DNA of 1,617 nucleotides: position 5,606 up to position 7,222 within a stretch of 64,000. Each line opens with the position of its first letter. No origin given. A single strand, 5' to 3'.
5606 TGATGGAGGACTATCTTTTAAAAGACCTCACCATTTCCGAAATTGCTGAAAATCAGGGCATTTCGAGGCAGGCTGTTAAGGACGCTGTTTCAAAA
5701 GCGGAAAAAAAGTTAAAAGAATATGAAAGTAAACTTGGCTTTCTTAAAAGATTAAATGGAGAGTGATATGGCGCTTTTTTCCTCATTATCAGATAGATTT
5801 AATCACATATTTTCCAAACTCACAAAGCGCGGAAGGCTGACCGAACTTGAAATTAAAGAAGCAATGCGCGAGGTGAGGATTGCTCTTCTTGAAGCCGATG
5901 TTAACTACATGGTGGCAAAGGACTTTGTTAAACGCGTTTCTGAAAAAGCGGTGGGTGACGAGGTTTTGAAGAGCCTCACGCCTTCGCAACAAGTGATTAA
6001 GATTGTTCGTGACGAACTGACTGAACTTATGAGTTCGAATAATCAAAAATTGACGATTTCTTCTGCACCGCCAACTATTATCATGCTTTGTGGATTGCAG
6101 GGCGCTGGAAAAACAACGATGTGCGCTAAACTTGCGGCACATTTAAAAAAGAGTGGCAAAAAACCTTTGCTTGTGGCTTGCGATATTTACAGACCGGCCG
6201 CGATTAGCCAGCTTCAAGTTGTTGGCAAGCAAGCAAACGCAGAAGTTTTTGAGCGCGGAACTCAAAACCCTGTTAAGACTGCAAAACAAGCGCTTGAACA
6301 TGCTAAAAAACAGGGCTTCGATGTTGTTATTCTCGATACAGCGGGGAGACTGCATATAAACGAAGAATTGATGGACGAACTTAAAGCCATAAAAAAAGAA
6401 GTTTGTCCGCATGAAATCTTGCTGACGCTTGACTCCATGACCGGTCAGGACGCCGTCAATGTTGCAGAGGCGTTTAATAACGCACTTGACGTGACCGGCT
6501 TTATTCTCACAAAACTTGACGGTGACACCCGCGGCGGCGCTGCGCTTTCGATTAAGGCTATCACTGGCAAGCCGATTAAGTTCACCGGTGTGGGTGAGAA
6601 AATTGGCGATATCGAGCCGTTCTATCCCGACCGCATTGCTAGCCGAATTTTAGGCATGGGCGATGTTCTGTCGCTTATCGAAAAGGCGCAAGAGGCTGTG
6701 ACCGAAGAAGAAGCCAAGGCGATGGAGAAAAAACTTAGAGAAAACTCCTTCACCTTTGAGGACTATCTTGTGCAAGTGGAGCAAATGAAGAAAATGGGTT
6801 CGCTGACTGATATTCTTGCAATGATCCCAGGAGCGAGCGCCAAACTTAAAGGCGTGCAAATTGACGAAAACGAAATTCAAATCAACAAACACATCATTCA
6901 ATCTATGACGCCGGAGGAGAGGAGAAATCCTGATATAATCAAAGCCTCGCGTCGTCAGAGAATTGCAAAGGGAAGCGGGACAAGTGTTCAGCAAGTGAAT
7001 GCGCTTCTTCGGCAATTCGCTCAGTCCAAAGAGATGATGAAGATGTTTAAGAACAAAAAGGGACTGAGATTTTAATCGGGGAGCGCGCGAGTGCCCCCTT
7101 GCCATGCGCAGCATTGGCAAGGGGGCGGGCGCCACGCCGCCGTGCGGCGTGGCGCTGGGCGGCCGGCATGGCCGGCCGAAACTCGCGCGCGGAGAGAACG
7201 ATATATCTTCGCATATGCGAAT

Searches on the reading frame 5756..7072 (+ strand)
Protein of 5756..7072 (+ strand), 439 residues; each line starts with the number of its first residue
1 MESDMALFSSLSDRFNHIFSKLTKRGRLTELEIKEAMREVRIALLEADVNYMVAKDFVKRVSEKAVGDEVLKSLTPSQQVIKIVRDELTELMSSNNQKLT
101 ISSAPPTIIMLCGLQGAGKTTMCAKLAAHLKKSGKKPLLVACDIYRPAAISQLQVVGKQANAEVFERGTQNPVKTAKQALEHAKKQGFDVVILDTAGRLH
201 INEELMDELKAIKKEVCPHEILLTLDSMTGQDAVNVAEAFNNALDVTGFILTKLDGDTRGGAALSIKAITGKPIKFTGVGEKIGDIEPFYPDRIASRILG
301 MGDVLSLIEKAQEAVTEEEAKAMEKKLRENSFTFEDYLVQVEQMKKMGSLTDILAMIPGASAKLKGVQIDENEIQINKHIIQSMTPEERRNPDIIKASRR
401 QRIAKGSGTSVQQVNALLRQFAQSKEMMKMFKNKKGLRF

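Call 14: find_related_loci(query=window:5756-7072:+, collection=genome_contigs, flank=10000)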
Query window:5756-7072:+ (439 aa) in genome_contigs; peptide patterns used: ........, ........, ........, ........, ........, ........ (x = any residue, [..] = any of these).
600 stretches matched a pattern (row limit reached: there are more); 586 encode a relative of the query (tblastn E <= 1e-3); the best 80 are kept; 80 distinct loci.
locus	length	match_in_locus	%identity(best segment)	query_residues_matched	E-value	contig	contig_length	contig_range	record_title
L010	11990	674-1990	95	1-439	0e+0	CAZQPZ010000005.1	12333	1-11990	MAG TPA_asm: uncultured Lachnospiraceae bacterium isolate SRP199465_co2_164 genome assembly, contig: NODE_16139_length_1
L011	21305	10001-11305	93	5-439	0e+0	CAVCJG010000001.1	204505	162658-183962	Eggerthellaceae bacterium isolate H07603-L1_cleanbin_000033 genome assembly, contig: Spades_H07603-L1_contig_18, whole g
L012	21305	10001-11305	93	5-439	0e+0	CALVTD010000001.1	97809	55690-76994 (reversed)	MAG: uncultured Clostridia bacterium isolate BRZ_CQ__bin56 genome assembly, contig: BRZ_CQ__NODE_268_length_97809_cov_4.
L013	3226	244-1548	91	5-439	0e+0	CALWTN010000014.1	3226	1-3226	MAG: uncultured Clostridia bacterium isolate E30__bin178 genome assembly, contig: E30__k127_4871129, whole genome shotgu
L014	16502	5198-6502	89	5-439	0e+0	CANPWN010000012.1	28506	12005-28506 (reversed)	MAG: uncultured Clostridia bacterium isolate Lapin-004__bin61 genome assembly, contig: Lapin-004__NODE_1947_length_28506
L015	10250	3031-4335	89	5-439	0e+0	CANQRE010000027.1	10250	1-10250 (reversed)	MAG: uncultured Clostridia bacterium isolate Lapin-008__bin38 genome assembly, contig: Lapin-008__NODE_6598_length_10250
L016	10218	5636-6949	88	2-439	0e+0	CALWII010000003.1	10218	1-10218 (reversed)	MAG: uncultured Clostridia bacterium isolate E27__bin311 genome assembly, contig: E27__k127_3820877, whole genome shotgu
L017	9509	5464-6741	89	5-430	0e+0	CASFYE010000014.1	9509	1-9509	uncultured Firmicutes bacterium isolate SI.B45.metabat-bins.19 genome assembly, contig: SI.B45.metabat-bins.19.fa_k141_8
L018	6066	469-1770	84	5-438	0e+0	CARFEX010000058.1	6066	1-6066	MAG TPA_asm: uncultured Eubacteriales bacterium isolate MGBC145026 genome assembly, contig: MGBC145026.58, whole genome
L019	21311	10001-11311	84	2-438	0e+0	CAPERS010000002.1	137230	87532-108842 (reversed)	MAG TPA_asm: uncultured Eubacteriales bacterium isolate MGBC153948 genome assembly, contig: MGBC153948.2, whole genome s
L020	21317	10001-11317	83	2-437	0e+0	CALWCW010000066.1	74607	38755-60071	MAG: uncultured Clostridia bacterium isolate E03__bin84 genome assembly, contig: E03__k127_1388226, whole genome shotgun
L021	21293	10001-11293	84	5-435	0e+0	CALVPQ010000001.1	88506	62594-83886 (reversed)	MAG: uncultured Clostridia bacterium isolate BRZ_CF__bin29 genome assembly, contig: BRZ_CF__NODE_342_length_88506_cov_11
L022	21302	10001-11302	83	5-438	0e+0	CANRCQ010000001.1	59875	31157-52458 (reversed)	MAG: uncultured Clostridia bacterium isolate Lapin-027__bin73 genome assembly, contig: Lapin-027__NODE_358_length_59875_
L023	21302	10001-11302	84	2-435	0e+0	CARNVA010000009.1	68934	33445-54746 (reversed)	MAG TPA_asm: uncultured Eubacteriales bacterium isolate MGBC144555 genome assembly, contig: MGBC144555.9, whole genome s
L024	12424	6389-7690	84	5-438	0e+0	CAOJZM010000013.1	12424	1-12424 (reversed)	MAG TPA_asm: uncultured Christensenella sp. isolate SRR17684625_bin.32_metawrap_v1.3_MAG genome assembly, contig: NODE.5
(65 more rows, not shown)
